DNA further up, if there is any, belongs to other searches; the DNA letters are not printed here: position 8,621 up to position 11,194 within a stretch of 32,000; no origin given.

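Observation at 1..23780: Large glycan locus with no visible flippase, polymerase or exporter, organised around four GT-C-like giant membrane proteins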

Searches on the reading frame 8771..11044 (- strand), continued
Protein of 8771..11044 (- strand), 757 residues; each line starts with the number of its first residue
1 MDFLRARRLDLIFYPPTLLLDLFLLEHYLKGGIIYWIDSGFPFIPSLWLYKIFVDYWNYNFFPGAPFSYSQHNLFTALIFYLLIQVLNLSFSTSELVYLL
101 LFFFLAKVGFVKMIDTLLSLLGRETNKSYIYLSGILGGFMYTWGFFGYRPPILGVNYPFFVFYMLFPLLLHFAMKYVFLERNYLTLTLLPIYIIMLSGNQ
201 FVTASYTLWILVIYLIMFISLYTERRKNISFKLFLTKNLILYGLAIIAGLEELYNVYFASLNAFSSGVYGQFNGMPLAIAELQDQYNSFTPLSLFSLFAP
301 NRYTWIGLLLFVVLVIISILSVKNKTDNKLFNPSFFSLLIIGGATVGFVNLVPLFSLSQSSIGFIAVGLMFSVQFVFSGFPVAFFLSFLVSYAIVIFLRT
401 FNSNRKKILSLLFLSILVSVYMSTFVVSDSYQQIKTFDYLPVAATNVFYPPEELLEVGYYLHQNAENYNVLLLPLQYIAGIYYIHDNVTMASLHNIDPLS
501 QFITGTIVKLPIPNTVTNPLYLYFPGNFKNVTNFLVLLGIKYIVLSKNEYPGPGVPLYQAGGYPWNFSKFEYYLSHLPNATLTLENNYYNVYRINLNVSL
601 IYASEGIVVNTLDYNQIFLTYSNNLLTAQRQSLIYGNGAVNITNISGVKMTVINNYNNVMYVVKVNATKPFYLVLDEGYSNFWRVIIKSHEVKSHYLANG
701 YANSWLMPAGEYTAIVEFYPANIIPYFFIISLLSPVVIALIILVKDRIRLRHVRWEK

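Call 67: find_encoding_contigs(protein=P0003, flank=10000, max_places=1)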
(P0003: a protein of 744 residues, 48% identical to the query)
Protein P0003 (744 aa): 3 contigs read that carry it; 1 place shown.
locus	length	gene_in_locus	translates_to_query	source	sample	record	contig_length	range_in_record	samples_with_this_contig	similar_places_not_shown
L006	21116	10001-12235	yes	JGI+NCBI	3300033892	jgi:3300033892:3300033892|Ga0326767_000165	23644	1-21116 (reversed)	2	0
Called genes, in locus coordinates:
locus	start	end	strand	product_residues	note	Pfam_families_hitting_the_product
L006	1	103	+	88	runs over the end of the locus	-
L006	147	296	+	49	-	-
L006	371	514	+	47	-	-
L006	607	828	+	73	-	-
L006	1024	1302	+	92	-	-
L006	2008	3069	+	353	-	PF01370:Epimerase, PF16363:GDP_Man_Dehyd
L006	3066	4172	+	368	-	PF00155:Aminotran_1_2, PF01041:DegT_DnrJ_EryC1, PF00266:Aminotran_5 (weak), PF01053:Cys_Met_Meta_PP (weak), PF01212:Beta_elim_lyase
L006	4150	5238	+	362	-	PF00534:Glycos_transf_1, PF13692:Glyco_trans_1_4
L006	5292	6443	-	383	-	PF00884:Sulfatase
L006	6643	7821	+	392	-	PF13439:Glyco_transf_4 (weak), PF20706:GT4-conflict, PF00534:Glycos_transf_1, PF13692:Glyco_trans_1_4, PF13524:Glyco_trans_1_2 (weak)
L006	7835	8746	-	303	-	PF00535:Glycos_transf_2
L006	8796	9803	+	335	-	PF00535:Glycos_transf_2, PF13641:Glyco_tranf_2_3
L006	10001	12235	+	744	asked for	-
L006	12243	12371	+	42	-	-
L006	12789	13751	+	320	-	PF00535:Glycos_transf_2, PF13641:Glyco_tranf_2_3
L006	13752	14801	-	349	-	PF13692:Glyco_trans_1_4, PF00534:Glycos_transf_1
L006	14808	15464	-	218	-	PF06325:PrmA (weak), PF02475:TRM5-TYW2_MTfase (weak)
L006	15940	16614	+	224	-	PF02475:TRM5-TYW2_MTfase, PF05050:Methyltransf_21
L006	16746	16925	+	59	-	-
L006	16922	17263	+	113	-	PF08241:Methyltransf_11, PF13847:Methyltransf_31 (weak)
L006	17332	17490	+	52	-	-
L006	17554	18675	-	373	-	PF13439:Glyco_transf_4, PF00534:Glycos_transf_1, PF13692:Glyco_trans_1_4 (weak), PF26337:Gtf3_C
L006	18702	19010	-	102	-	-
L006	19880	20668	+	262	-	PF00535:Glycos_transf_2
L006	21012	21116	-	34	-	?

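Call 114: fold_search(model_id=the predicted structure, library=pdb)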
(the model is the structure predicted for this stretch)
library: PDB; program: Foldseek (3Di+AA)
matches with E <= 10: 271; with E <= 0.001: 2
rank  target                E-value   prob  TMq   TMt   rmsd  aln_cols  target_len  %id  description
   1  6wby                  4.4e-04  1.00  0.29  0.19  19.6       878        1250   11  Single-Particle Cryo-EM Structure of Arabinofuranosyltransferase AftD from Mycobacteria, Mutant R1389S Class 2 (released 2020-05-13)
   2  6wbx                  7.5e-04  0.99  0.23  0.15  21.4       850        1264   12  Single-Particle Cryo-EM Structure of Arabinofuranosyltransferase AftD from Mycobacteria, Mutant R1389S Class 1 (released 2020-05-13)
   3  6w98_A                7.1e-03  0.98  0.28  0.18  19.6       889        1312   10  Single-Particle Cryo-EM Structure of Arabinofuranosyltransferase AftD from Mycobacteria (released 2020-05-13)
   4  6s7o_A                3.4e-02  0.97  0.29  0.33  20.4       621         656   12  Cryo-EM structure of human oligosaccharyltransferase complex OST-A (released 2019-12-18)
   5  7zli_A                1.5e-01  0.28  0.17  0.18  18.7       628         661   11  Cryo-EM structure of C-mannosyltransferase CeDPY19, in complex with Dol25-P-Man and bound to CMT2-Fab and anti-Fab nan (released 2023-01-11)
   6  7wsn_A                2.5e-01  0.13  0.12  0.16  23.8       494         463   14  Cryo-EM structure of human glucose transporter GLUT4 bound to cytochalasin B in detergent micelles (released 2022-05-18)
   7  8yw3_R                3.5e-01  0.11  0.09  0.13  21.5       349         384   12  Cryo-EM structure of the retatrutide-bound human GLP-1R-Gs complex (released 2024-09-18)
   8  9s6u_A                5.7e-01  0.15  0.18  0.23  18.4       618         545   12  Ternary cryo-EM structure of human ALG9 with Dol25-PP-GlcNAc2Man8, Dol25-P-Man and Fab (released 2026-03-18)
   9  7tak_A                5.7e-01  0.06  0.08  0.12  21.3       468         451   14  Structure of a NAT transporter (released 2023-01-25)
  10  6ysq_C                6.0e-01  0.13  0.06  0.06  20.5       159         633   11  The hC4Nb8 complement inhibitory nanobody in complex with C4b (released 2020-06-24)
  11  9uym_R                7.1e-01  0.10  0.09  0.16  20.0       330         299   12  Composite map of the G protein-coupled receptor 1 (GPR1) bound to chemerin and beta-arrestin 2 (released 2025-11-19)
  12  9kl5                  7.1e-01  0.08  0.10  0.14  23.1       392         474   12  Cryo-EM strucuture of human OAT1 in complex with probenecid (released 2025-11-05)
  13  5dfa_B                7.8e-01  0.54  0.06  0.07  11.1       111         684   11  3D structure of the E323A catalytic mutant of Gan42B, a GH42 beta-galactosidase from G. stearothermophilus (released 2015-12-09)
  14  8wue_A                7.8e-01  0.14  0.06  0.16  17.7       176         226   12  The sigma-1 receptor from Xenopus laevis in complex with dehydroepiandrosterone sulfate by soaking (C2 form) (released 2024-07-17)
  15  8dl6_A                7.8e-01  0.06  0.08  0.12  24.2       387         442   12  Cryo-EM structure of human ferroportin/slc40 bound to Ca2+ in nanodisc (released 2023-01-25)
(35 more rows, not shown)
